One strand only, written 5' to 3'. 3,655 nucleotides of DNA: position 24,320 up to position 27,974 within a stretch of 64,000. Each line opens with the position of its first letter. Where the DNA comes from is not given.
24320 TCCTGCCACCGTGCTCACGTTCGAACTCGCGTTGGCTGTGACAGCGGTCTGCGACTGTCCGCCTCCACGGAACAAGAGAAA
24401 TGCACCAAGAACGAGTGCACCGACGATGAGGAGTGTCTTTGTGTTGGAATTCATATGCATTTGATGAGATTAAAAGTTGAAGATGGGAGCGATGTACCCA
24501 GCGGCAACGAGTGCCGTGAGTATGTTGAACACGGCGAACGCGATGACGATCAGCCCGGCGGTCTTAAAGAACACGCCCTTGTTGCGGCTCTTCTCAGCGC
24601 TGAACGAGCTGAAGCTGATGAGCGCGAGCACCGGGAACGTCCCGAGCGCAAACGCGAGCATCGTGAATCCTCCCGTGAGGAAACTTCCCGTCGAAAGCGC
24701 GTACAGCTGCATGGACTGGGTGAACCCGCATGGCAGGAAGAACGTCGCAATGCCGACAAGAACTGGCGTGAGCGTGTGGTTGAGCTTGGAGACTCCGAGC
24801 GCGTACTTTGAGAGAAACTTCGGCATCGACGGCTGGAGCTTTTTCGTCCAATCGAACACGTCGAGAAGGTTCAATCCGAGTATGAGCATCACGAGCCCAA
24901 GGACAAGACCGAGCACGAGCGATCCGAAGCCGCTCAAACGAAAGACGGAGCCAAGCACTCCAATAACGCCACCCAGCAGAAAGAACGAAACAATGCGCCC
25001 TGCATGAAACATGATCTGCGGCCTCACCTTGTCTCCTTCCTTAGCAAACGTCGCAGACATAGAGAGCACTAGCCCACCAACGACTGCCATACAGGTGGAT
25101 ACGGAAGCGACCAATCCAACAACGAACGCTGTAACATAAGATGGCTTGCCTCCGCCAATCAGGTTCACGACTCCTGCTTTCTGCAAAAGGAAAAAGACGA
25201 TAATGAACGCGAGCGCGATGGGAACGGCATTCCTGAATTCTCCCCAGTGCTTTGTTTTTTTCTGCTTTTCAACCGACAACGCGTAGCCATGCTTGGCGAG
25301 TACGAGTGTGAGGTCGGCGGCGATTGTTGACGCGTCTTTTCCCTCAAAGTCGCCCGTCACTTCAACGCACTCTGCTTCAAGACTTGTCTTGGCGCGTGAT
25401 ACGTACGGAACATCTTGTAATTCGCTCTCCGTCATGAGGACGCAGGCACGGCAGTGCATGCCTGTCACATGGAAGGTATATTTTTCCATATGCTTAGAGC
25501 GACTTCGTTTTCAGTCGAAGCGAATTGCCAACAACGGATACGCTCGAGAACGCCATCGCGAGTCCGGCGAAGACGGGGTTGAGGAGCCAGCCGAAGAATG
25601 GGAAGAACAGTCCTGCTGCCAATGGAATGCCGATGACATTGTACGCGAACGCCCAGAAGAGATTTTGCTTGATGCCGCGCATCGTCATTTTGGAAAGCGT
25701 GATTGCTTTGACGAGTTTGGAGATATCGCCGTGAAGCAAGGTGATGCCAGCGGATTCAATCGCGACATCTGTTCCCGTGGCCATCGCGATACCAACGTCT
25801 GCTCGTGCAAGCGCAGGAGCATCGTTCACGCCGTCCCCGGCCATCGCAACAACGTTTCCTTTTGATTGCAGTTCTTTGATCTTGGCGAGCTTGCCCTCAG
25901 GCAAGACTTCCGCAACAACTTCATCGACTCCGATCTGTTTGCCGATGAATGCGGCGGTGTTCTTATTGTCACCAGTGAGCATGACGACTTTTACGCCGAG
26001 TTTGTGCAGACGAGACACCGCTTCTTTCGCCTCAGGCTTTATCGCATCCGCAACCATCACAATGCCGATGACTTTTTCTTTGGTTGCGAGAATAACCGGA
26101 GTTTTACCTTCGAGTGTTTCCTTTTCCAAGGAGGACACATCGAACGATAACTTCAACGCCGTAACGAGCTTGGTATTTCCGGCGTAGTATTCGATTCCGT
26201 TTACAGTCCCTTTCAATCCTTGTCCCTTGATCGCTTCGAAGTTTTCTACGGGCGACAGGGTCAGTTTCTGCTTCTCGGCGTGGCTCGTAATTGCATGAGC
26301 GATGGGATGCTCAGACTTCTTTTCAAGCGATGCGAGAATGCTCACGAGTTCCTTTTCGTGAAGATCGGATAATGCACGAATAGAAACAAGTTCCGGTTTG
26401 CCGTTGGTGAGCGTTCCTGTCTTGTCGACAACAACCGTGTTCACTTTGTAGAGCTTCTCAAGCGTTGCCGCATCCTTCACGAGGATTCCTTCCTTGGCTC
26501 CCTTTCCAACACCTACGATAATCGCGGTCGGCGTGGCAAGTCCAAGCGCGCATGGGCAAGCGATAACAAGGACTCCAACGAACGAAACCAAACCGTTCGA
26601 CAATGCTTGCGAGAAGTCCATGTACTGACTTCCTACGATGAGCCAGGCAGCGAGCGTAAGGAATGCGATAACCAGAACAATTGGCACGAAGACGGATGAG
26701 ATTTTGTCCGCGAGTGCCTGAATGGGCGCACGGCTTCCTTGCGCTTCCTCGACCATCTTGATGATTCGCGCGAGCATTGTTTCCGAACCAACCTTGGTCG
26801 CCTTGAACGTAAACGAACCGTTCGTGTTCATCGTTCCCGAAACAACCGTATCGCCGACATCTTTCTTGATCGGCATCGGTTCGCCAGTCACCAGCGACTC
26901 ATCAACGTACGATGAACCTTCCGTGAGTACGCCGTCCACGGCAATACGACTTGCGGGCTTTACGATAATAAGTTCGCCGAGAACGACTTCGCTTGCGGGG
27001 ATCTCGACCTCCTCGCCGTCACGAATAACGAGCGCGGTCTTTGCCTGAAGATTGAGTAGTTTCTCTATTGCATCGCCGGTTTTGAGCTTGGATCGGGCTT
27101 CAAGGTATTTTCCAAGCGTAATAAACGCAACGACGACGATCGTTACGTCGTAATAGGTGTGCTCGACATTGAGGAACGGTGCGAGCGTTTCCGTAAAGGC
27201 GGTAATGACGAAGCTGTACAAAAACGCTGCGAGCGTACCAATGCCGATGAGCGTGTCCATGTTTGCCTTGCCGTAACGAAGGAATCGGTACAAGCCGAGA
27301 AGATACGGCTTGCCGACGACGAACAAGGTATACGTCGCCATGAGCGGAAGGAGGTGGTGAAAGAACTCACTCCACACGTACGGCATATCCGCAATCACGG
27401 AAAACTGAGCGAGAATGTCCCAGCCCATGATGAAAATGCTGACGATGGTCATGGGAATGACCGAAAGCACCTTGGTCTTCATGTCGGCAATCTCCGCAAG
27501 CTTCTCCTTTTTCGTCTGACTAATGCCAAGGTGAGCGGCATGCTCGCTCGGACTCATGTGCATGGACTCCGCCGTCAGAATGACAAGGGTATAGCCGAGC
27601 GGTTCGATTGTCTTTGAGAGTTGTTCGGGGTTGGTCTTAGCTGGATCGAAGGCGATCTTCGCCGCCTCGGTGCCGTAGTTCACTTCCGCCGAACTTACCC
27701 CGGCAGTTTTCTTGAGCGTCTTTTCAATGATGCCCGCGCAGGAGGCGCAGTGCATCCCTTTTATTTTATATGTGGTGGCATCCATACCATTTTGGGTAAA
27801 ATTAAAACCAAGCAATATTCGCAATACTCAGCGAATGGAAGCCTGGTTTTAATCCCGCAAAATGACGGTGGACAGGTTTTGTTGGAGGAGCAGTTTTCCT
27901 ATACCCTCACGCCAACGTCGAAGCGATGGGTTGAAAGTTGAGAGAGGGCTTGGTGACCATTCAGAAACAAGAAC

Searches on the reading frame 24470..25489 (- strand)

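Call 12: search_protein_families(library=pfam, proteins=[window:24470-25489:-], max_evalue=0.001)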
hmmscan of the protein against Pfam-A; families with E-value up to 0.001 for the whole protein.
window:24470-25489:- (339 aa): 2 families
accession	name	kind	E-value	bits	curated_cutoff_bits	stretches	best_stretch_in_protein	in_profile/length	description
PF13386.12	DsbD_2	-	2.5e-34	119.3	24.9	1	120-320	1-198/199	Cytochrome C biogenesis protein transmembrane region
PF00403.32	HMA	-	1.4e-06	29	24.8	1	5-58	1-54/62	Heavy-metal-associated domain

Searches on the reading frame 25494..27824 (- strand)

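Call 12: search_protein_families(library=pfam, proteins=[window:25494-27824:-], max_evalue=0.001)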
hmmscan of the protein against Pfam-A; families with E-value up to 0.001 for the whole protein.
window:25494-27824:- (776 aa): 5 families
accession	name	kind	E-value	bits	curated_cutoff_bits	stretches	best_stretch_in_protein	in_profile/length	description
PF00122.25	E1-E2_ATPase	-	1.6e-58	197.6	28.1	1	259-444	2-180/181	E1-E2 ATPase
PF00702.32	Hydrolase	-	1.4e-35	123.9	26.4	1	462-676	2-191/191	haloacid dehalogenase-like hydrolase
PF00403.32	HMA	-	3.3e-16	59.9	24.8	1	18-79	1-62/62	Heavy-metal-associated domain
PF08282.18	Hydrolase_3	-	2.2e-06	28.1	20.9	0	650-693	197-240/255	haloacid dehalogenase-like hydrolase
PF12710.13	HAD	-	0.00012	23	27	1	592-672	83-188/189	haloacid dehalogenase-like hydrolase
